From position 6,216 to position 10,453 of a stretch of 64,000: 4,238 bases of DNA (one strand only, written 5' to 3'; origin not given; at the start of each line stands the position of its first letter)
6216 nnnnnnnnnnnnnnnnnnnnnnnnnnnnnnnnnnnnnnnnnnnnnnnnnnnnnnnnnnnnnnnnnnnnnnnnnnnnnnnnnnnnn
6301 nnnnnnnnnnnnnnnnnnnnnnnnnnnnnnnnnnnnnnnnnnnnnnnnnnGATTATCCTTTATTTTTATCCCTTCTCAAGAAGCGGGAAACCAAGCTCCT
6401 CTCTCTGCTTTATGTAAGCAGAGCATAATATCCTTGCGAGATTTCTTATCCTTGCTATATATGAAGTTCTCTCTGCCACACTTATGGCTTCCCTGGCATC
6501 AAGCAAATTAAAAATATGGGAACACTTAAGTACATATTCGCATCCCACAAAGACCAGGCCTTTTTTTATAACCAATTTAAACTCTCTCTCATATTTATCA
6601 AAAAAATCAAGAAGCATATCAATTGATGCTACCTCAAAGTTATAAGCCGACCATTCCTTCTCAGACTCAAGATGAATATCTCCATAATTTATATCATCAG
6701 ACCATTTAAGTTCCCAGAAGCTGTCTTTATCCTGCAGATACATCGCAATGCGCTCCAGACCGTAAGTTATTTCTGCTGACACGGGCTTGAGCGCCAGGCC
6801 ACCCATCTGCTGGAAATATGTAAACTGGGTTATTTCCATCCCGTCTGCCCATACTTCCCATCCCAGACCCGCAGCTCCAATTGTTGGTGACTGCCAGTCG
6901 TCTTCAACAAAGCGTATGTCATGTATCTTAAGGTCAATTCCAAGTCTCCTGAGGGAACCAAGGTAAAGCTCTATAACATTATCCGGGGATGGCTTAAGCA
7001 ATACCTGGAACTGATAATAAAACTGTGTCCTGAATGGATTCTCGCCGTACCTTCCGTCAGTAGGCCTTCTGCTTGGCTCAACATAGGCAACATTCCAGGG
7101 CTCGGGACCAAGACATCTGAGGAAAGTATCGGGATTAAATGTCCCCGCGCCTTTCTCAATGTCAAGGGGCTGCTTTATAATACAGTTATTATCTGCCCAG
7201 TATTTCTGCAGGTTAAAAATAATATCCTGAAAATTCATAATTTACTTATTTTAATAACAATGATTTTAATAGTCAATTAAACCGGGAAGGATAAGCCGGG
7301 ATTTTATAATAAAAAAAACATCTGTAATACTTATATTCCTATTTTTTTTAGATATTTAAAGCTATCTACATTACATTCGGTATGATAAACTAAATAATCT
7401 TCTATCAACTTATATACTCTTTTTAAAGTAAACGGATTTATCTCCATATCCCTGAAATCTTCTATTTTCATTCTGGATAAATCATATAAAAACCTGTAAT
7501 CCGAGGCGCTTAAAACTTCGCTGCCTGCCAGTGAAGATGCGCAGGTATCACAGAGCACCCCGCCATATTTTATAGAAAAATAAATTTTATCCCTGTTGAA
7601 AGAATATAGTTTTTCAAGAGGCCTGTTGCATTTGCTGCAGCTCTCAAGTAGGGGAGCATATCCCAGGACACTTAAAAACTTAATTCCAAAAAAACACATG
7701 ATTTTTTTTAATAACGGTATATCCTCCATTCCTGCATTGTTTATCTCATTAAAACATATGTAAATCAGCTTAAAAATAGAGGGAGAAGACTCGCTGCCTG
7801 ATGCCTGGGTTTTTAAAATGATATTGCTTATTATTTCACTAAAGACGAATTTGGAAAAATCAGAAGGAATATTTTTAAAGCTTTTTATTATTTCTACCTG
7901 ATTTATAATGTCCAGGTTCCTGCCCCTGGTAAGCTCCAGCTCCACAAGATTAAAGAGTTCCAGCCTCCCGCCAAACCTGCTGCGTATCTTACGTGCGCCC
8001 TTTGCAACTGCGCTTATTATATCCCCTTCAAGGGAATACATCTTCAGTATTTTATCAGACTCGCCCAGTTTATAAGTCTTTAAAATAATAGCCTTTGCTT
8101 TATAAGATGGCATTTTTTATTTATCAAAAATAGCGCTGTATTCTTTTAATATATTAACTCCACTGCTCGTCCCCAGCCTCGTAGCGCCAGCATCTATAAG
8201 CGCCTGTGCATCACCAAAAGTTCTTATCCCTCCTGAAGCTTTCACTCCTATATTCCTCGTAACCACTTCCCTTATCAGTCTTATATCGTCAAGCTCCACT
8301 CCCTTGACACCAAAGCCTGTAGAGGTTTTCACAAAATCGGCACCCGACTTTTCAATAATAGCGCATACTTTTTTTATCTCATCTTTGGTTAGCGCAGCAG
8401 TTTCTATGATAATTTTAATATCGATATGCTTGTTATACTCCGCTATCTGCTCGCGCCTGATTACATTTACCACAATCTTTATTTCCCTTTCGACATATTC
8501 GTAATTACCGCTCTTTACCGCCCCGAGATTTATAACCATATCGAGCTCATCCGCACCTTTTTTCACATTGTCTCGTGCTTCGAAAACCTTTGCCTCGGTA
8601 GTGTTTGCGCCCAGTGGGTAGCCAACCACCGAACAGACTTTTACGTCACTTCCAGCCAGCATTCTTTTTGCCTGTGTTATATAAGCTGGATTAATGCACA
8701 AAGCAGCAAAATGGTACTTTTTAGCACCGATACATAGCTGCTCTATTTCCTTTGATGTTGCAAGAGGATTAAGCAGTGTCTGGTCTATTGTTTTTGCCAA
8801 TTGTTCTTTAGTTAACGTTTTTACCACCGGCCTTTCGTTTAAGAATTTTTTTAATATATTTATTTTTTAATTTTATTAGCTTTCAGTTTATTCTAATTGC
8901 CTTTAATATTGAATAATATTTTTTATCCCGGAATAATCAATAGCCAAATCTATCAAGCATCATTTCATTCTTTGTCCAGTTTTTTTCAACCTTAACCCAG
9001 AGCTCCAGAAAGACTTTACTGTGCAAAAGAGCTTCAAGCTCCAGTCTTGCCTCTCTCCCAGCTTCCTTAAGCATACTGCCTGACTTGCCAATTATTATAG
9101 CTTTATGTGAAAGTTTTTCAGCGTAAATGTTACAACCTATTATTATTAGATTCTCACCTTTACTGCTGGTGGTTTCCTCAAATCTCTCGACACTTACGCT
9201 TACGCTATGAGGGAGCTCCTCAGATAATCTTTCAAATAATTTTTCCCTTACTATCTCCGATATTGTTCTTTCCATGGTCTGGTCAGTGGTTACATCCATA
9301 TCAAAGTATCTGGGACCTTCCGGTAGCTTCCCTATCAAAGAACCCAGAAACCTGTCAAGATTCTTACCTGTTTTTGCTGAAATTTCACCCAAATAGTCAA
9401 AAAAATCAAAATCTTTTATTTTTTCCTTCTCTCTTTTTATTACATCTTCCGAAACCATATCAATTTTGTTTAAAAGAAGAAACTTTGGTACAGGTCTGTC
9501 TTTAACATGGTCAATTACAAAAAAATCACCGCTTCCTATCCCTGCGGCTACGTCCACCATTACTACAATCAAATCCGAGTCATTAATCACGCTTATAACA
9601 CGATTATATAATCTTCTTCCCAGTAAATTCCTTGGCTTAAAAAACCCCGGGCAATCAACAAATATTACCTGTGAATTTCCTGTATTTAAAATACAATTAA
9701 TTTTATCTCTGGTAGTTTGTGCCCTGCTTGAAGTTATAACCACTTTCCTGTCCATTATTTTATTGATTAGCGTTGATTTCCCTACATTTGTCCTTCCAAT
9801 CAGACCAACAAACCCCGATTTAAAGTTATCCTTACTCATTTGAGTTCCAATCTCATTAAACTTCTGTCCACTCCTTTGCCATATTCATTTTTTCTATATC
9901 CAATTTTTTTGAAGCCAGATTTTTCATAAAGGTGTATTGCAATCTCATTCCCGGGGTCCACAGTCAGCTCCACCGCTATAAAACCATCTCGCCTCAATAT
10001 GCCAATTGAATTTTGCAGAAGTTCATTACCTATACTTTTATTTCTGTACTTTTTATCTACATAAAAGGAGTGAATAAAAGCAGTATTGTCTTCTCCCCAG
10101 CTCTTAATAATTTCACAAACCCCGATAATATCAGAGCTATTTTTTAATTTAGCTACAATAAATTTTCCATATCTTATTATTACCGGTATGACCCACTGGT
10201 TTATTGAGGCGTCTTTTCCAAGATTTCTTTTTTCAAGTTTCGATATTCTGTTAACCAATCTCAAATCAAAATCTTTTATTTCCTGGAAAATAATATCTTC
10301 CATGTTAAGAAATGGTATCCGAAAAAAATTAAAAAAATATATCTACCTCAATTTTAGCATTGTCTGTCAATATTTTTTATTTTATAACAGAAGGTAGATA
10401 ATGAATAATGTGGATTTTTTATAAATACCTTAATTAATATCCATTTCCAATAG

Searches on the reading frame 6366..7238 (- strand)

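Call 33: search_protein_families(library=pfam, proteins=[window:6366-7238:-], max_evalue=0.00001)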
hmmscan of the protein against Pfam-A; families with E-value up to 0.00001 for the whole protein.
window:6366-7238:- (290 aa): 1 family
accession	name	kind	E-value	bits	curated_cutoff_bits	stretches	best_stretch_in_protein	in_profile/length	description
PF02091.20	tRNA-synt_2e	-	1.3e-140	467.9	27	1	3-280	1-278/278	Glycyl-tRNA synthetase alpha subunit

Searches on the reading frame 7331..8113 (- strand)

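Call 33: search_protein_families(library=pfam, proteins=[window:7331-8113:-], max_evalue=0.00001)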
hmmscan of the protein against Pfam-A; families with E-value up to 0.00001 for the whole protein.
window:7331-8113:- (260 aa): 2 families
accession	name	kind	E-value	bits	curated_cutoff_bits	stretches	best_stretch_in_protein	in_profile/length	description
PF11967.14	RecO_N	-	1.6e-22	79.8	27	1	1-79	1-80/80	Recombination protein O N terminal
PF02565.21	RecO_C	-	1.6e-15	57.7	22.1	1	105-246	22-150/157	Recombination protein O C terminal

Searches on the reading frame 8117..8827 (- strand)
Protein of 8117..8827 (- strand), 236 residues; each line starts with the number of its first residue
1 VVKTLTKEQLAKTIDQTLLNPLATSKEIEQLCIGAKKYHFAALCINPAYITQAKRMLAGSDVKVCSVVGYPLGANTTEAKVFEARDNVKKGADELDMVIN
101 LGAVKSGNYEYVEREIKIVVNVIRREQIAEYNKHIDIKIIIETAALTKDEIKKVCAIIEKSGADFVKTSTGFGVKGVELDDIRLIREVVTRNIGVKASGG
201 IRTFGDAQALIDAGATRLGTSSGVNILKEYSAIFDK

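Call 33: search_protein_families(library=pfam, proteins=[window:8117-8827:-], max_evalue=0.00001)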
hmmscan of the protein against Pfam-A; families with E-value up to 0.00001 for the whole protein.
window:8117-8827:- (236 aa): 1 family
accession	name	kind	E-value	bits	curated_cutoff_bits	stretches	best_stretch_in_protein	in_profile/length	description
PF01791.15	DeoC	-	2.3e-14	54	23.8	1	11-228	3-228/229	DeoC/LacD family aldolase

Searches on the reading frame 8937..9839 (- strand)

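Call 33: search_protein_families(library=pfam, proteins=[window:8937-9839:-], max_evalue=0.00001)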
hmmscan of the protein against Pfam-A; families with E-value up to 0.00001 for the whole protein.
window:8937-9839:- (300 aa): 6 families
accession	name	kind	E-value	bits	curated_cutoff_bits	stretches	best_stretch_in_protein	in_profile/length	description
PF01926.29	MMR_HSR1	-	1.4e-22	80.4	21.9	1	11-125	2-113/113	50S ribosome-binding GTPase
PF07650.23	KH_2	-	8.9e-17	61.1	22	1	208-288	1-77/78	KH domain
PF00009.33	GTP_EFTU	-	1.8e-09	37.9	26.5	1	45-173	65-187/188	Elongation factor Tu GTP binding domain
PF02421.24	FeoB_N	-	8.3e-09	35.6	27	1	11-143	3-132/156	Ferrous iron transport protein B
PF00350.29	Dynamin_N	-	2.2e-06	28.2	27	0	11-43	1-33/168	Dynamin family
PF03193.22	RsgA_GTPase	-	2.3e-06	28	30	0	5-66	103-168/174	RsgA GTPase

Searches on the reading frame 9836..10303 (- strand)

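Call 33: search_protein_families(library=pfam, proteins=[window:9836-10303:-], max_evalue=0.00001)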
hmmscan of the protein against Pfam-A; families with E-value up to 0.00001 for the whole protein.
window:9836-10303:- (155 aa): 4 families
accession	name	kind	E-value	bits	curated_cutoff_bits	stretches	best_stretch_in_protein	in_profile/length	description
PF00583.31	Acetyltransf_1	-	7.1e-18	65.4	20.7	1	45-131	32-116/116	Acetyltransferase (GNAT) family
PF13508.13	Acetyltransf_7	-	4.4e-12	46.6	27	1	46-133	3-84/84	Acetyltransferase (GNAT) domain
PF13673.13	Acetyltransf_10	-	9e-10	39.1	23.6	1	50-153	33-127/128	Acetyltransferase (GNAT) domain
PF13420.13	Acetyltransf_4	-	3.2e-07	30.9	24.3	1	52-141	53-144/155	Acetyltransferase (GNAT) domain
